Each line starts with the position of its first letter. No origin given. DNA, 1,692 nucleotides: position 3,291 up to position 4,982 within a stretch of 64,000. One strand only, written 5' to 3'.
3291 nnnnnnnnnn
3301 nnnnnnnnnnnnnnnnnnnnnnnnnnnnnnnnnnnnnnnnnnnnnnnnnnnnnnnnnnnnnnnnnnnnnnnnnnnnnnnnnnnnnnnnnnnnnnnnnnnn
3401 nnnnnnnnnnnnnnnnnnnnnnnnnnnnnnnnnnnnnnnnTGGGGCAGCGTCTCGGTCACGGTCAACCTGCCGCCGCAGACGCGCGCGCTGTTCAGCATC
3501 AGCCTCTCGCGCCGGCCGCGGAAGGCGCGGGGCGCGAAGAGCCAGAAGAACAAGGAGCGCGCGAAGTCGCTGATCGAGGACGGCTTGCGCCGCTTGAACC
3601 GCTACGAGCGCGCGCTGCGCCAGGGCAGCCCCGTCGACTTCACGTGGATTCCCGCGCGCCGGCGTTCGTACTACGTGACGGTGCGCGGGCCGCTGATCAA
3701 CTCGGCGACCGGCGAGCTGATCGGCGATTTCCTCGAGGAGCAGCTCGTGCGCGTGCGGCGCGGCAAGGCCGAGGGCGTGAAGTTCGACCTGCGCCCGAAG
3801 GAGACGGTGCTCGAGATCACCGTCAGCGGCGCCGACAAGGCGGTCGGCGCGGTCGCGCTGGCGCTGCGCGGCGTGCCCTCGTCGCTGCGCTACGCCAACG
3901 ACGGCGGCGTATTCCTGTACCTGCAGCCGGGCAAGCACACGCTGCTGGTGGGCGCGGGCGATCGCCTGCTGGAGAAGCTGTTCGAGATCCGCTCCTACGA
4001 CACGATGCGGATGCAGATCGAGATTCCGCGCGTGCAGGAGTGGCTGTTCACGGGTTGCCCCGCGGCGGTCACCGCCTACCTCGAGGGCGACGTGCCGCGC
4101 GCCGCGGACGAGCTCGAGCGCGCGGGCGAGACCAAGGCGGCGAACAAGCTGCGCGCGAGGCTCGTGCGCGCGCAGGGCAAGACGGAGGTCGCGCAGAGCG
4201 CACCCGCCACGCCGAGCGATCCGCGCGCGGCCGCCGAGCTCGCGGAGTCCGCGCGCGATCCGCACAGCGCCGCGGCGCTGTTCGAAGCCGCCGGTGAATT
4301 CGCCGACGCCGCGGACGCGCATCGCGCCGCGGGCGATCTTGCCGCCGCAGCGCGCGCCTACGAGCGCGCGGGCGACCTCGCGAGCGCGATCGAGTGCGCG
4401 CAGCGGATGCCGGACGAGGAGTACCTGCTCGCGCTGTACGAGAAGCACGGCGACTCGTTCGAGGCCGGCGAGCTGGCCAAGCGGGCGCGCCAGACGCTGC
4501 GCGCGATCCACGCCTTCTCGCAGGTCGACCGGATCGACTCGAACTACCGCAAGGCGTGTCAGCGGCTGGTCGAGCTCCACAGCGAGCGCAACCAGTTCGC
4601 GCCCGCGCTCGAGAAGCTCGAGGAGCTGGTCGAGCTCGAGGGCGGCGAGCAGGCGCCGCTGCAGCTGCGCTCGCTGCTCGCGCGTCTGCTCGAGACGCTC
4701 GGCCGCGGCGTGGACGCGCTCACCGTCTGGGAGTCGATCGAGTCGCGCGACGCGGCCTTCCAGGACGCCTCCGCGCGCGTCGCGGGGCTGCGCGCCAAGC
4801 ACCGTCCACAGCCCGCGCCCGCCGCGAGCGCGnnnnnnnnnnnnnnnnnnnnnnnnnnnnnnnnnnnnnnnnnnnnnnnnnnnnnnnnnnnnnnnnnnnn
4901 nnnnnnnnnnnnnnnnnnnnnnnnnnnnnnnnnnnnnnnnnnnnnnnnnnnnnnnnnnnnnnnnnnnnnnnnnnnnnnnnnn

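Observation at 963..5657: Receptor Ser/Thr kinase with inverted domain order: periplasmic TPR sensor, single TM, long cytoplasmic linker, C-terminal Hanks kinase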

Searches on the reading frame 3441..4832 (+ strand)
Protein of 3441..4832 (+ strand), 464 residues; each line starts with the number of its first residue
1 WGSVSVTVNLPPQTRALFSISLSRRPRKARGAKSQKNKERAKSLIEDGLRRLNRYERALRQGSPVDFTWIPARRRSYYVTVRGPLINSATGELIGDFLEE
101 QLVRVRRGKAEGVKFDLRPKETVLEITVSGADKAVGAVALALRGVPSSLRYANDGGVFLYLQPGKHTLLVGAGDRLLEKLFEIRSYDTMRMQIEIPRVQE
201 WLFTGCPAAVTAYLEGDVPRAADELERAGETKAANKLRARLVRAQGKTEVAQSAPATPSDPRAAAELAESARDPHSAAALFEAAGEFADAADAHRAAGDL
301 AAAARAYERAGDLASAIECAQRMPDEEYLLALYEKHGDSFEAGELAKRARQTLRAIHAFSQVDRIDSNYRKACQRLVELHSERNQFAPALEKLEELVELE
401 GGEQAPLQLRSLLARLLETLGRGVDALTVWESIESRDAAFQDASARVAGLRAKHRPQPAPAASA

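Call 34: predict_structure(alignment_id=A2)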
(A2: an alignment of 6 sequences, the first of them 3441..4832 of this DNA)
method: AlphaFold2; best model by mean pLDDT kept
length: 464 residues; sequences in the alignment: 6
mean_pLDDT: 80.6   pTM: 0.44
mean pLDDT of the five models: 80.6, 79.6, 79.1, 78.4, 77.9
residues with pLDDT >= 90: 164; 70-90: 201; 50-70: 56; < 50: 43
segments of 3 or more residues with pLDDT < 50: 27-38, 42-58, 133-135, 249-258
pLDDT, mean of each block of 10 residues (from residue 1): 83 69 59 47 45 45 74 78 73 72 85 78 81 64 86 78 87 86 82 71 83 88 87 79 62 49 78 87 91 94 95 95 93 95 96 96 94 96 94 94 90 94 93 91 90 72 52
secondary structure, 60 per line:
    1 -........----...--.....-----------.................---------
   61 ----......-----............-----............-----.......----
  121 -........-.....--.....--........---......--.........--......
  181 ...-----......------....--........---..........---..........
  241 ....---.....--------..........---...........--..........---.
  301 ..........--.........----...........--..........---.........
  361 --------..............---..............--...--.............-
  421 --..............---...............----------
elements in order: E2-9 E14-16 E19-23 H35-51 E65-70 E76-87 E93-104 E110-116 E122-129 H131-135 E138-142 E145-152 E156-161 E164-172 E175-183 E189-194 E201-204 H207-214 H218-227 H231-244 H248-252 H261-270 H274-284 H287-296 H300-310 H313-321 H326-336 H339-348 H352-360 H369-382 H386-399 H407-419 H423-436 H440-454

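Call 37: fold_search(model_id=the predicted structure, library=pdb)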
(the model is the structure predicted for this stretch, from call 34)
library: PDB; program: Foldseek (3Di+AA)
matches with E <= 10: 1695; with E <= 0.001: 294
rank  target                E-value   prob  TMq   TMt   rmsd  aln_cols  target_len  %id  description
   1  9qhb                  6.7e-08  1.00  0.23  0.37  13.8       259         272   17  Crystal structure of 16-repeat CTPR protein with eliminated coordination sites (released 2025-10-22)
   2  8chy                  1.3e-07  1.00  0.24  0.38  12.9       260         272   16  Crystal structure of an 8-repeat consensus TPR superhelix with Zinc. (released 2024-02-21)
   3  9qhc_B                2.7e-07  1.00  0.23  0.36  14.2       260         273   17  Crystal structure of 8-repeat CTPR protein with eliminated coordination sites (released 2025-10-22)
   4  1w3b_B                3.2e-07  1.00  0.16  0.19  15.8       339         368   14  The superhelical TPR domain of O-linked GlcNAc transferase reveals structural similarities to importin alpha. (released 2004-09-09)
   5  6eou                  7.6e-07  1.00  0.23  0.30  12.1       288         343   16  O-GlcNAc transferase TPR domain with the intellectual disability associated mutation L254F (released 2018-05-09)
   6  1w3b_A                1.5e-06  1.00  0.25  0.29  11.8       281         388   16  The superhelical TPR domain of O-linked GlcNAc transferase reveals structural similarities to importin alpha. (released 2004-09-09)
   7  9qhc_A                2.2e-06  1.00  0.23  0.36  14.1       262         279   15  Crystal structure of 8-repeat CTPR protein with eliminated coordination sites (released 2025-10-22)
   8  8dtf_A                3.1e-06  1.00  0.26  0.17   9.9       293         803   15  Cryo-EM structure of the full length Arabidopsis SPY with complete TPRs (released 2023-03-08)
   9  7ntf_B                3.8e-06  1.00  0.21  0.13  14.7       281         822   15  Cryo-EM structure of unliganded O-GlcNAc transferase (released 2021-11-17)
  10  7y4i_A                4.2e-06  1.00  0.21  0.15  11.1       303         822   15  Crystal structure of SPINDLY in complex with GDP (released 2022-12-07)
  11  8dtg_A                4.4e-06  1.00  0.26  0.18   9.6       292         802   15  Cryo-EM structure of Arabidopsis SPY alternative conformation 1 (released 2023-03-08)
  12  8dth_B                5.9e-06  1.00  0.23  0.17  10.9       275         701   14  Cryo-EM structure of Arabidopsis SPY alternative conformation 2 (released 2023-03-08)
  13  3mkq_C                6.2e-06  1.00  0.18  0.12  21.3       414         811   14  Crystal structure of yeast alpha/betaprime-COP subcomplex of the COPI vesicular coat (released 2010-07-14)
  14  8bbg_A                6.2e-06  1.00  0.20  0.09  34.2       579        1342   12  Structure of the IFT-A complex; anterograde IFT-A train model (released 2022-12-21)
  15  8dtg_B                6.8e-06  1.00  0.26  0.19   9.8       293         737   16  Cryo-EM structure of Arabidopsis SPY alternative conformation 1 (released 2023-03-08)
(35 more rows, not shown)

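Call 43: find_related_loci(query=window:3441-4832:+, collection=genome_contigs, flank=6000)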
Query window:3441-4832:+ (464 aa) in genome_contigs; peptide patterns used: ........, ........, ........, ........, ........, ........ (x = any residue, [..] = any of these).
599 stretches matched a pattern, but none encodes a relative of the query by tblastn (E <= 1e-3).

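Call 45: find_related_loci(query=A3, collection=genome_contigs, flank=6000)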
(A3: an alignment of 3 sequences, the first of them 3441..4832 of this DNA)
Query A3 (464 aa) in genome_contigs; peptide patterns used: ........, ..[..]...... (x = any residue, [..] = any of these).
186 stretches matched a pattern; 7 encode a relative of the query (tblastn E <= 1e-3); 7 distinct loci.
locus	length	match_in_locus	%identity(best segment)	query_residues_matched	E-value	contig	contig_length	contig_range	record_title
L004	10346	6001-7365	87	1-455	0e+0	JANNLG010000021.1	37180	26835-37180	MAG: Deltaproteobacteria bacterium isolate SOY_38_metabat_195 SOY_38_k141_3117007, whole genome shotgun sequence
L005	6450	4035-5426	67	1-463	4e-180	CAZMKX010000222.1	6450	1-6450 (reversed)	MAG TPA_asm: uncultured Myxococcales bacterium isolate SRP173033_co1_140 genome assembly, contig: NODE_31967_length_6450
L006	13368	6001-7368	68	1-464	0e+0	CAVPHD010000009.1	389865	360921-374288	MAG: uncultured delta proteobacterium isolate MFD09964.bin.2.262 genome assembly, contig: contig_707, whole genome shotg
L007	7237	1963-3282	60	1-440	2e-154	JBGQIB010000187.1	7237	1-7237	MAG: bacterium isolate OBJ2_061818_070_59 k141_1339705_length_7237_cov_9.0000, whole genome shotgun sequence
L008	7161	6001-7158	64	1-386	2e-146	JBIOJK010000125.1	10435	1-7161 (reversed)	MAG: Myxococcota bacterium isolate GcL4-1 k141_547637_length_10435_cov_19.2702, whole genome shotgun sequence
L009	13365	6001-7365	58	1-451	2e-142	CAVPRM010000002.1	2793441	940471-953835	MAG: uncultured delta proteobacterium isolate MFD10007.bin.2.43 genome assembly, contig: contig_21206, whole genome shot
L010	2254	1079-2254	61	1-392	3e-147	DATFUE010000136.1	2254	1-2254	MAG TPA_asm: Myxococcota bacterium isolate SMAG_U9429 k141_2698680, whole genome shotgun sequence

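Call 46: search_protein_representatives(alignment_id=A2)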
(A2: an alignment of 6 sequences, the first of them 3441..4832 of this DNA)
Query: 6 sequences, 465 profile positions. Proteins with E-value up to 0.001 (for the whole library): 8329; up to 1e-10: 1597; up to 1e-30: 455. The best 150 are listed.
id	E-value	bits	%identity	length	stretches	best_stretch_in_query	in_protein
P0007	9.4e-194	661.0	-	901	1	1-464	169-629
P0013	1.8e-178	610.6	-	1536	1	1-457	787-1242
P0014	2.9e-176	603.4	-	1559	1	1-460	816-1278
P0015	4.8e-170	582.8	-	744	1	8-459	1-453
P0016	5.9e-166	569.4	-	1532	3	1-461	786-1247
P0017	2.7e-159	547.4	-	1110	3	1-460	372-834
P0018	3.8e-159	546.9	-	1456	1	1-455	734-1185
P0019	3.1e-157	540.6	-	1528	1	1-461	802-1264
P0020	1.1e-154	532.2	-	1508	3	1-459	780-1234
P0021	1.0e-152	525.7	-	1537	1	1-462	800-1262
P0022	2.8e-150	517.7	-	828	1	1-460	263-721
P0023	5.1e-150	516.8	-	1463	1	1-456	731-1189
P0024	6.0e-150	516.6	-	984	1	1-458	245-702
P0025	1.8e-149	515.0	-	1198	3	1-455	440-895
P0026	1.8e-147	508.4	-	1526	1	1-456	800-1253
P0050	1.8e-126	439.2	-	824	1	2-458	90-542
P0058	3.5e-121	421.7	-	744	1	2-460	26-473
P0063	1.1e-113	397.1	-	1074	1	2-454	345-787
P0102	3.1e-71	257.0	-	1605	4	1-314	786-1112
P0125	1.6e-57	211.8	-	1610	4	216-460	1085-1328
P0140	1.6e-53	198.7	-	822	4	218-455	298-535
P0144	6.8e-53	196.6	-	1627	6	238-462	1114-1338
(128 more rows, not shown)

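Call 61: list_cluster_members(proteins=[P0014, P0013, P0016, P0102, P0125, P0144, P0050, P0140, P0058, P0063])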
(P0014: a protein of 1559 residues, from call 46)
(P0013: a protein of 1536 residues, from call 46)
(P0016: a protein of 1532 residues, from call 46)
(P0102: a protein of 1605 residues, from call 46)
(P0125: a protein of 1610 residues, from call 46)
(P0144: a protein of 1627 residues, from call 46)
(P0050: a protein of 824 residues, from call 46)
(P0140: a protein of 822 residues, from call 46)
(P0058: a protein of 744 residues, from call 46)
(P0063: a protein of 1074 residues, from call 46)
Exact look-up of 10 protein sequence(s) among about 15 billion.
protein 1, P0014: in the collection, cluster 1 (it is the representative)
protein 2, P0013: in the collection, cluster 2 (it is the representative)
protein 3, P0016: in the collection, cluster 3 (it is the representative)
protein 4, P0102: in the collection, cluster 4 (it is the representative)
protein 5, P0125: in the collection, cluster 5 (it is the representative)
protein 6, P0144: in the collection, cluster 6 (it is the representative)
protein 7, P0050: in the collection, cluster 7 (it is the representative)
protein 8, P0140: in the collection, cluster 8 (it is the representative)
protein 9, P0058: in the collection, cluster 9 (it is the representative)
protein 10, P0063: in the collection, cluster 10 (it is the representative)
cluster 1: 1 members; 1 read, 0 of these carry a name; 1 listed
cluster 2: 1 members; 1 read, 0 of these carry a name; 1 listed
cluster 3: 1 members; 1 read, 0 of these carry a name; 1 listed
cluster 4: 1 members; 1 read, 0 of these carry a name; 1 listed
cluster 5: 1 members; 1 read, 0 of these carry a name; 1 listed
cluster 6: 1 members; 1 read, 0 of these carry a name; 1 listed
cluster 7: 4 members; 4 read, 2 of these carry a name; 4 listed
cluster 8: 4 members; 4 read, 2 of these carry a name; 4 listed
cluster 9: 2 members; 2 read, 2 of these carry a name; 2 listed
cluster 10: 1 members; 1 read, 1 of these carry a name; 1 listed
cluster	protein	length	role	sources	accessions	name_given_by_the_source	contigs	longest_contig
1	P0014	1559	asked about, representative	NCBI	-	-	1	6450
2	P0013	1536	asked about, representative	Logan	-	-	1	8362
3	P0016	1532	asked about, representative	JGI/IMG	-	-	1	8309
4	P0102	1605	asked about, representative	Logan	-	-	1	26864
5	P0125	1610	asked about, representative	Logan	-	-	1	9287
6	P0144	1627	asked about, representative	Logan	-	-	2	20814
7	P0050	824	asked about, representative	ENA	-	-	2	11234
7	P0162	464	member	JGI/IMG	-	tRNA A-37 threonylcarbamoyl transferase component Bud32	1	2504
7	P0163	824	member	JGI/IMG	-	tRNA A-37 threonylcarbamoyl transferase component Bud32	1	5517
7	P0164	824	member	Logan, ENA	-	-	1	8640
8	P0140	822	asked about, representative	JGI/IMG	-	tetratricopeptide (TPR) repeat protein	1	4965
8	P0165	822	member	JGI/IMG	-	tetratricopeptide (TPR) repeat protein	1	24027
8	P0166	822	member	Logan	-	-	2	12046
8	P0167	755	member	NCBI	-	-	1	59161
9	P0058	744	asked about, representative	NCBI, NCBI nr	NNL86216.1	MAG: protein kinase [Myxococcales bacterium] | protein kinase [Myxococcales bacterium]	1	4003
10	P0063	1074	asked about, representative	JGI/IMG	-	tetratricopeptide (TPR) repeat protein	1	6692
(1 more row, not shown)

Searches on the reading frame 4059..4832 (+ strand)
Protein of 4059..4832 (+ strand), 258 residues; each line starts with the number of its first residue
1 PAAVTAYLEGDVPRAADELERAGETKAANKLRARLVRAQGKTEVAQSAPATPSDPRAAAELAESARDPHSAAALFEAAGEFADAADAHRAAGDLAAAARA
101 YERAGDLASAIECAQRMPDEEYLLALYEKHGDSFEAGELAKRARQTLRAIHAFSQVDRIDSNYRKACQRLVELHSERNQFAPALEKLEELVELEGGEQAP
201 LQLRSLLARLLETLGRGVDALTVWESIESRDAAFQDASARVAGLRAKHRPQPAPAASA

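Call 38: search_protein_families(library=pfam, proteins=[window:4059-4832:+], max_evalue=10)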
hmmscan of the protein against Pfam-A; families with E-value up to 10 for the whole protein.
window:4059-4832:+ (258 aa): 10 families
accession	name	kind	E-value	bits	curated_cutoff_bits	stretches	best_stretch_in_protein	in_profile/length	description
PF14559.12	TPR_19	-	0.00051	20.7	25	2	143-194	4-55/68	Tetratricopeptide repeat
PF13428.12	TPR_14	-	0.00055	20.8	23.5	1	204-232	4-32/44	Tetratricopeptide repeat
PF23953.1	TPR_COPA_B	-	0.067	13.3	33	1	77-154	63-137/181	COPA/B TPR domain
PF13174.12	TPR_6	-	0.16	13.1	26.3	0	97-116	6-25/33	Tetratricopeptide repeat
PF07721.20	TPR_4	-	0.28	12.4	27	1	202-225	2-25/26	Tetratricopeptide repeat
PF13176.12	TPR_7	-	0.37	11.5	27.9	1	94-116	2-24/36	Tetratricopeptide repeat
PF07719.23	TPR_2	-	0.49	11.1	27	2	95-116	5-26/34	Tetratricopeptide repeat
PF10602.15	RPN7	-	0.87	9.7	29.6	0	97-119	42-64/174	26S proteasome subunit RPN7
PF13432.12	TPR_16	-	6.8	7.7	32.7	2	172-221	5-51/65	Tetratricopeptide repeat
PF14938.12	SNAP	-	9.9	6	25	0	58-189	61-180/282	Soluble NSF attachment protein, SNAP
